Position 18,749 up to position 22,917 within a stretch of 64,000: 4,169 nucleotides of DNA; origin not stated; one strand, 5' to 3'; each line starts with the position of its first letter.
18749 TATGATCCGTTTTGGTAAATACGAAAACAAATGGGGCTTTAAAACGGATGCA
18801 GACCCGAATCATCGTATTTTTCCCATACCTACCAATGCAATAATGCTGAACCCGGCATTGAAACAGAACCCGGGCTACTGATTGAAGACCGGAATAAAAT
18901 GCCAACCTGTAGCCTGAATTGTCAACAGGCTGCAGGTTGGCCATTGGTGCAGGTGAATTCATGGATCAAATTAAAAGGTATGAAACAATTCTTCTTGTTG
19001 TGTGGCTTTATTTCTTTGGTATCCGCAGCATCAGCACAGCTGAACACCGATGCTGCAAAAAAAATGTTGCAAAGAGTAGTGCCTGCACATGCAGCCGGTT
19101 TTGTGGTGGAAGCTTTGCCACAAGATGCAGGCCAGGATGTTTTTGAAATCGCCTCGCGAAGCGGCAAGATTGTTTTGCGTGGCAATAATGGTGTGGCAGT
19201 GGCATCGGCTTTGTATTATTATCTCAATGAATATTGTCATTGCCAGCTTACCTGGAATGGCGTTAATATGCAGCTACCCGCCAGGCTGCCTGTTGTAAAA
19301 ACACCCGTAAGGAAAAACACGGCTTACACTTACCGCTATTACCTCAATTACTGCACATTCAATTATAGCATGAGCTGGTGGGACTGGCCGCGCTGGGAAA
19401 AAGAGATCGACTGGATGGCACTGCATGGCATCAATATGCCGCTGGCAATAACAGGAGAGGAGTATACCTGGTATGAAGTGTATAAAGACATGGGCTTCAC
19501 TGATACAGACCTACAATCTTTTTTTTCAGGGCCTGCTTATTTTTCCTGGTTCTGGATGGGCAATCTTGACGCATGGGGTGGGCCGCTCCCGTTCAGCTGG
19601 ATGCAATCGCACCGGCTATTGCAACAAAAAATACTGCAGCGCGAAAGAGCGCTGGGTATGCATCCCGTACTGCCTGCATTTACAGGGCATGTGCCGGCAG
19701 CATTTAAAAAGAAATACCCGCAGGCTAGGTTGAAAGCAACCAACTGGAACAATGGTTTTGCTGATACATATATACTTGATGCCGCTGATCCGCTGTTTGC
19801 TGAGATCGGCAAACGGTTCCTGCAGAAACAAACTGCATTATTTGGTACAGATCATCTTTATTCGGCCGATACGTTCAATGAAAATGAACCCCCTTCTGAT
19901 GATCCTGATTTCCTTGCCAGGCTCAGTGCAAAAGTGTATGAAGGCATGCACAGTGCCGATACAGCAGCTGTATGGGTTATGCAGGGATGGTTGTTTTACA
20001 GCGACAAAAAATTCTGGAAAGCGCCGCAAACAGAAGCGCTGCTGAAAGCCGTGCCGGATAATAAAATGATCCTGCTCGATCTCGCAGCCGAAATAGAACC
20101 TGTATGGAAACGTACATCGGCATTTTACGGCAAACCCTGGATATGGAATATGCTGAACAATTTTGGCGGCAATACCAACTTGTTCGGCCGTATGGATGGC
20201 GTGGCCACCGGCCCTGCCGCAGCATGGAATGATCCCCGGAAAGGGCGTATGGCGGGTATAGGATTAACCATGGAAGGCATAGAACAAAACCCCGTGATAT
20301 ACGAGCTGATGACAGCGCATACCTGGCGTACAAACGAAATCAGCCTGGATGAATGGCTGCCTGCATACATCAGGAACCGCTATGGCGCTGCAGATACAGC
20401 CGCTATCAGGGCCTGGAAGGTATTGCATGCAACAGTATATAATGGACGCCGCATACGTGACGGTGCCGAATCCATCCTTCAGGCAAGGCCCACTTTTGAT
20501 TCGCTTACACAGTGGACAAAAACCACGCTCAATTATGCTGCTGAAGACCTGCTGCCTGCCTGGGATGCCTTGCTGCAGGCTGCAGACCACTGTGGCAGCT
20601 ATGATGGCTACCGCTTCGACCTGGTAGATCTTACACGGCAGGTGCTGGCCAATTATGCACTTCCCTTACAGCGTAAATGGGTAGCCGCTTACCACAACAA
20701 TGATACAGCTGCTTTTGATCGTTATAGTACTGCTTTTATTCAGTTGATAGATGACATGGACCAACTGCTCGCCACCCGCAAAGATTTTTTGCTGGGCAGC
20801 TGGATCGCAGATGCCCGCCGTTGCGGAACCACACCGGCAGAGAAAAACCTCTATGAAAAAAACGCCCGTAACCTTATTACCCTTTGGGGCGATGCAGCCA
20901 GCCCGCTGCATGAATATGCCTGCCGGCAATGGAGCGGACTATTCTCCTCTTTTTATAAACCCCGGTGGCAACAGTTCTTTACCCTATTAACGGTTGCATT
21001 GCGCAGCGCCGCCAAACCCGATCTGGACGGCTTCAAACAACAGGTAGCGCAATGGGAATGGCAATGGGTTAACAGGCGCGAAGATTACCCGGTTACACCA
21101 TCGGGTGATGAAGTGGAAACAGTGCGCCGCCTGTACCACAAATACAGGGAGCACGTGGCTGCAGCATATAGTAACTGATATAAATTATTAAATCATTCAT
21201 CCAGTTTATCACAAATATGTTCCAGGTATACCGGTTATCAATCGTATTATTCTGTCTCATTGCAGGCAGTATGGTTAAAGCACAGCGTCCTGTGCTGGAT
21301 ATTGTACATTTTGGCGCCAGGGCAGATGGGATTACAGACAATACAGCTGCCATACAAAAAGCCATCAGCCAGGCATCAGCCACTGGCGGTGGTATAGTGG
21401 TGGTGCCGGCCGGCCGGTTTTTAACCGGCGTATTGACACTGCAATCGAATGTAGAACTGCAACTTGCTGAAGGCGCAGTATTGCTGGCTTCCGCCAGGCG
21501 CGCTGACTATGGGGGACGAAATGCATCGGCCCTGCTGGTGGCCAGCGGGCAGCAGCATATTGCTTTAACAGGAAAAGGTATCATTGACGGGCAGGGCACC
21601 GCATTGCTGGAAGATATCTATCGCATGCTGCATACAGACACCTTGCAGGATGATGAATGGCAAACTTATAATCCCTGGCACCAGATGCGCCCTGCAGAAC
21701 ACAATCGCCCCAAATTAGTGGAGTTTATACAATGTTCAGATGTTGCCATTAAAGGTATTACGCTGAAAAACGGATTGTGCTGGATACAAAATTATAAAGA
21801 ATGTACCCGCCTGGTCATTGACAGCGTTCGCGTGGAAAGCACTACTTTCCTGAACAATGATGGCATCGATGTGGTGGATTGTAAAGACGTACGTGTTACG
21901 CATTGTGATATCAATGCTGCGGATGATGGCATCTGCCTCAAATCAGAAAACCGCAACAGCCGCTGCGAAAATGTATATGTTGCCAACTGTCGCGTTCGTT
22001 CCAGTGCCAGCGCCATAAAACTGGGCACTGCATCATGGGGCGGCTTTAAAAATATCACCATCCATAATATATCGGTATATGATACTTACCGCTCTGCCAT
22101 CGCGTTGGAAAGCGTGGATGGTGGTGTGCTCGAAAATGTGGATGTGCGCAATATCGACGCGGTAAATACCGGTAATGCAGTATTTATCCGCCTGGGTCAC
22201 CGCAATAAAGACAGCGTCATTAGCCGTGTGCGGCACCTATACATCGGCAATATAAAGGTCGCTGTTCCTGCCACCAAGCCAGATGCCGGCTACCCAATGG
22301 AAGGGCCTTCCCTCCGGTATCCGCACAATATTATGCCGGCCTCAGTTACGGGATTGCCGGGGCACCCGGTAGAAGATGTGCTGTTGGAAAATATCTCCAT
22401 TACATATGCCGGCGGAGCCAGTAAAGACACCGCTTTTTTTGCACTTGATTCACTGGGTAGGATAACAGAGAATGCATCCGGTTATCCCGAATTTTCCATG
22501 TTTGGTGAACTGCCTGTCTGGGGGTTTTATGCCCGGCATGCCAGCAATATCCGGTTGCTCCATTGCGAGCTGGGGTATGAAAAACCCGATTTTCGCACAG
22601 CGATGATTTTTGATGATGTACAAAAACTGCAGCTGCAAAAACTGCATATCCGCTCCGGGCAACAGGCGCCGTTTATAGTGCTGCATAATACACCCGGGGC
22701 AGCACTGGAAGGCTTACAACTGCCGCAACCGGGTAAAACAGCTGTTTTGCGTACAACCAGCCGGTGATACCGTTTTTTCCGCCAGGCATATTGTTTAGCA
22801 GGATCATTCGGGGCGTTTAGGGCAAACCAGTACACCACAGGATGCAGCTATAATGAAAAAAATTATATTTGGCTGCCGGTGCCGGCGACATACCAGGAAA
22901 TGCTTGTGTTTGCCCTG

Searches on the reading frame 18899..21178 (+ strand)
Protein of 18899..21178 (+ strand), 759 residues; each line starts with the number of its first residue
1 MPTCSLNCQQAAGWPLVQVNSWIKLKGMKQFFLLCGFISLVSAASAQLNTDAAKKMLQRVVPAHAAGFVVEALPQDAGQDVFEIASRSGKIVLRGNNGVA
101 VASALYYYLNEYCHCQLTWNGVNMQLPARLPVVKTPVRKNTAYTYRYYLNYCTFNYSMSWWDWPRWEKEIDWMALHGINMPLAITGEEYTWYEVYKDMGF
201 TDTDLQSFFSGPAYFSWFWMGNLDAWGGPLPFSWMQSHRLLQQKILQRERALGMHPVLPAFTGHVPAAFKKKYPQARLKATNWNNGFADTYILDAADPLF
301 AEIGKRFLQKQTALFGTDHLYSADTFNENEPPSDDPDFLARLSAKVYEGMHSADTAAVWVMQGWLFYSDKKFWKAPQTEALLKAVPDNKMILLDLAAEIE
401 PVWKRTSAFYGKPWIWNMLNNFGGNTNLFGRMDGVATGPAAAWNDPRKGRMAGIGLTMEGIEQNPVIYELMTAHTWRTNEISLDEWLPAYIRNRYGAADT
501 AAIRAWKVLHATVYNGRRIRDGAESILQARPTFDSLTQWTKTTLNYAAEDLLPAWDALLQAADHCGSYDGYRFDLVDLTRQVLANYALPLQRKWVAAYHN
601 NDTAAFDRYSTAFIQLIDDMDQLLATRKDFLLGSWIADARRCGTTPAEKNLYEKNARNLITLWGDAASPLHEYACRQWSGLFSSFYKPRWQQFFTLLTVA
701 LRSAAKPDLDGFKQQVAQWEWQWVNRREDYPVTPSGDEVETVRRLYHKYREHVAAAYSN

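Call 64: search_protein_families(library=pfam, proteins=[window:18899-21178:+], max_evalue=0.00001)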
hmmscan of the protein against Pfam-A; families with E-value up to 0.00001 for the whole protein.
window:18899-21178:+ (759 aa): 3 families
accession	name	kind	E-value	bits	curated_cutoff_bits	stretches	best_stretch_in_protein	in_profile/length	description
PF05089.18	NAGLU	-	2.7e-146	487.3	25.5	1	146-477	1-335/336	Alpha-N-acetylglucosaminidase (NAGLU) tim-barrel domain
PF12972.12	NAGLU_C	-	3.2e-88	296.3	25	1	486-748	1-268/268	Alpha-N-acetylglucosaminidase (NAGLU) C-terminal domain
PF12971.12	NAGLU_N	-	4.3e-26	91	28.3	1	52-131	2-81/82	Alpha-N-acetylglucosaminidase (NAGLU) N-terminal domain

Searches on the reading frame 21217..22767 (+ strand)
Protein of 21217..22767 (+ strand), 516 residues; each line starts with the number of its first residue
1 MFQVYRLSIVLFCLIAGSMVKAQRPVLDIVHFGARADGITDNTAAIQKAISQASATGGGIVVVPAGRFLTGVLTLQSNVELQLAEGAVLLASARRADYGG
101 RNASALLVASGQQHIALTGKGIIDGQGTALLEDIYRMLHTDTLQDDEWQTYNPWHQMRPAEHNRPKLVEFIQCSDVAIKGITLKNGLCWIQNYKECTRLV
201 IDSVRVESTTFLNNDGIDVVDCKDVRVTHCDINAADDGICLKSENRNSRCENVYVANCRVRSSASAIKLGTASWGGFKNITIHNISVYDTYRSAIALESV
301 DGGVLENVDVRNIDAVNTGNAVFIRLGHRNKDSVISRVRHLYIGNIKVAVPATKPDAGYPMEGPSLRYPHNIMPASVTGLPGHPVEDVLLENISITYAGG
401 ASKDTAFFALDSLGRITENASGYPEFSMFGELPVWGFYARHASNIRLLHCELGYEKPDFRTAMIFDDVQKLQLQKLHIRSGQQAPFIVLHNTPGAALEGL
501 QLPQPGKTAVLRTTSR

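Call 65: search_protein_families(library=pfam, proteins=[window:21217-22767:+], max_evalue=0.00001)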
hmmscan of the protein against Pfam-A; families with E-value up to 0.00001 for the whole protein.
window:21217-22767:+ (516 aa): 2 families
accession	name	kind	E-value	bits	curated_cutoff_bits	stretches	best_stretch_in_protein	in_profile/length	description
PF00295.23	Glyco_hydro_28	-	5.7e-17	62.2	22.9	1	61-348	9-273/324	Glycosyl hydrolases family 28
PF12708.12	Pect-lyase_RHGA_epim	-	1.4e-14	54.8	27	1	29-70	4-46/213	Rhamnogalacturonase A/epimerase, pectate lyase-like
